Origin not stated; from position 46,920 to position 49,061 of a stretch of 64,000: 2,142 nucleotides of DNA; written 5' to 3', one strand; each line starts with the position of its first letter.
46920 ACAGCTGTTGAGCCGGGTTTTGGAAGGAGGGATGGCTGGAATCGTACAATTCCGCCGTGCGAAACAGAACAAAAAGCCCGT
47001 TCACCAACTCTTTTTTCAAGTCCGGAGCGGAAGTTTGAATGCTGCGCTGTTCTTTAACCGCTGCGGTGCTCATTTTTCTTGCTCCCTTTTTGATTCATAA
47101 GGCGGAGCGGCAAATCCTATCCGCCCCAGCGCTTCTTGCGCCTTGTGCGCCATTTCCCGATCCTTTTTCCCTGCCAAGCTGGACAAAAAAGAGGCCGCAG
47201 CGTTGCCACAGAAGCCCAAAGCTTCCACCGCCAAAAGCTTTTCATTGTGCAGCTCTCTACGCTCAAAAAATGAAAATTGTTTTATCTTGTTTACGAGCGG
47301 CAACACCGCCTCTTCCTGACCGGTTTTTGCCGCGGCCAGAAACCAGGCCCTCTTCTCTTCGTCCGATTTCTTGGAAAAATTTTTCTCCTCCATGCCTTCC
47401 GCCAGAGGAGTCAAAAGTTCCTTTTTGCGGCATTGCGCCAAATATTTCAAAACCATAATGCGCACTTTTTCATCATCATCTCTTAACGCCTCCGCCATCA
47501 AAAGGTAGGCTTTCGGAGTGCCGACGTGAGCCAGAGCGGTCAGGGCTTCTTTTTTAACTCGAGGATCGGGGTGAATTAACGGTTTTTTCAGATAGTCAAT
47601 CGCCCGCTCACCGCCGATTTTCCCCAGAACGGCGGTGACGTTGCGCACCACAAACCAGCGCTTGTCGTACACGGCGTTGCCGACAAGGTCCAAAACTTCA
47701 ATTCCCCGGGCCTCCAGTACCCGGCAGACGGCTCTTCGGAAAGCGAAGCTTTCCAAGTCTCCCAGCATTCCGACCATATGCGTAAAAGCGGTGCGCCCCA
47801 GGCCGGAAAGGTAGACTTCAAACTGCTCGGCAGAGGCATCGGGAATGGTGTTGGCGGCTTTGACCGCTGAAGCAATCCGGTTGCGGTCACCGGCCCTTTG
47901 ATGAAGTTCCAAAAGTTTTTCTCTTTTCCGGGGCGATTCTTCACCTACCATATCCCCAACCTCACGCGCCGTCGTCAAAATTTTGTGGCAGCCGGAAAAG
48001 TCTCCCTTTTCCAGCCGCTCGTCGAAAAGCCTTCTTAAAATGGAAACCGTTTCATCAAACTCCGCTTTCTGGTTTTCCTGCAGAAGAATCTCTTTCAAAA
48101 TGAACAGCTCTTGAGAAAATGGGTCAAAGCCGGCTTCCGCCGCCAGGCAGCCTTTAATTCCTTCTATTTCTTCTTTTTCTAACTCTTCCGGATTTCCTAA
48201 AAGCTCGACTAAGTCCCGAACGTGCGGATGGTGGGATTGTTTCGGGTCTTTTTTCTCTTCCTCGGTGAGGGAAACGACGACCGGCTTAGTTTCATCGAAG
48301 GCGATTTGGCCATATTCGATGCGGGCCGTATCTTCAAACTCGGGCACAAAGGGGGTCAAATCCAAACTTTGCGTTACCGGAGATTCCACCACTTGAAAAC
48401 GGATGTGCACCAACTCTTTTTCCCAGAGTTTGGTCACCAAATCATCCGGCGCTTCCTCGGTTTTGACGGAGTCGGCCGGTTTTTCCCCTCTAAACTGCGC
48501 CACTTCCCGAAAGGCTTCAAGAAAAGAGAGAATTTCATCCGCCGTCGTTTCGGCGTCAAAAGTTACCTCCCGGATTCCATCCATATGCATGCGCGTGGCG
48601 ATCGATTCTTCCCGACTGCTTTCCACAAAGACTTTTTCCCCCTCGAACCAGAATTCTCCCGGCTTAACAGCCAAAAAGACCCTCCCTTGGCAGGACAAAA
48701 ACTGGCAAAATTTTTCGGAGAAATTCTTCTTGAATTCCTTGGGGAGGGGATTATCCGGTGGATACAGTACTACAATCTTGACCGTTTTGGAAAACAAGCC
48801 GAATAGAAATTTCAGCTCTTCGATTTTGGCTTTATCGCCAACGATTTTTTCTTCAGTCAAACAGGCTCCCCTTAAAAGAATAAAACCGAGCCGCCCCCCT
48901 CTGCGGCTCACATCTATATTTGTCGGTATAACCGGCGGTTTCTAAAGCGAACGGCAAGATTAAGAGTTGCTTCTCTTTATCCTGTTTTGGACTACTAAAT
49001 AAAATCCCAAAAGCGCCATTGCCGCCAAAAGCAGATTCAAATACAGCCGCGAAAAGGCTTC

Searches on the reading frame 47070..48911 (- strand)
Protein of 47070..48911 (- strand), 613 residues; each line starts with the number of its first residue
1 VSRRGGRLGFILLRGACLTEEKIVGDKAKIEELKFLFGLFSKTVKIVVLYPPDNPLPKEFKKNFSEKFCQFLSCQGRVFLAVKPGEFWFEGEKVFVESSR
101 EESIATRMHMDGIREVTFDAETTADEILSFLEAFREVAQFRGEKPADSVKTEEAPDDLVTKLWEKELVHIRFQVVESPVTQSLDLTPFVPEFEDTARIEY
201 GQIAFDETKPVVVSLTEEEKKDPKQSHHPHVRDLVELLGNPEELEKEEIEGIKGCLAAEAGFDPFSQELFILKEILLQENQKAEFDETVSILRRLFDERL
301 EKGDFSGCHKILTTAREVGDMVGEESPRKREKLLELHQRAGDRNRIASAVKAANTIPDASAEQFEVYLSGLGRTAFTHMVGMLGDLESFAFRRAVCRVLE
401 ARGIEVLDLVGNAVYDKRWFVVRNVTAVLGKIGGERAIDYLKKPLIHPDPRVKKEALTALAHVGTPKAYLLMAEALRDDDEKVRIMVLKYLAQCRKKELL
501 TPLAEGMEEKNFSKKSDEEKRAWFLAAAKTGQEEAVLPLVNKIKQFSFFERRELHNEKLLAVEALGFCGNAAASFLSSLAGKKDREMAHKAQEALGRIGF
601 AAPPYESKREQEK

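Call 72: search_protein_families(library=pfam, proteins=[window:47070-48911:-], max_evalue=0.00001)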
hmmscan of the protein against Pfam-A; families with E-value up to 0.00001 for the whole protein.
window:47070-48911:- (613 aa): 1 family
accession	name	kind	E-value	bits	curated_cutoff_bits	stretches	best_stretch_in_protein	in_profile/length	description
PF13646.12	HEAT_2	-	7.6e-20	71.4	27.7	1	447-511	11-75/88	HEAT repeats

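Call 73: search_protein_families(library=padloc, proteins=[window:47070-48911:-], max_evalue=0.00001)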
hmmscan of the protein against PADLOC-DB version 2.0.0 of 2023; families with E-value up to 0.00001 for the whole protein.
window:47070-48911:- (613 aa): 1 family
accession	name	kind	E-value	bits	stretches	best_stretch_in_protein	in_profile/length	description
PDLC02919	HEAT-ARM_XIII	-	2.1e-10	36.7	1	395-513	1269-1385/1972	-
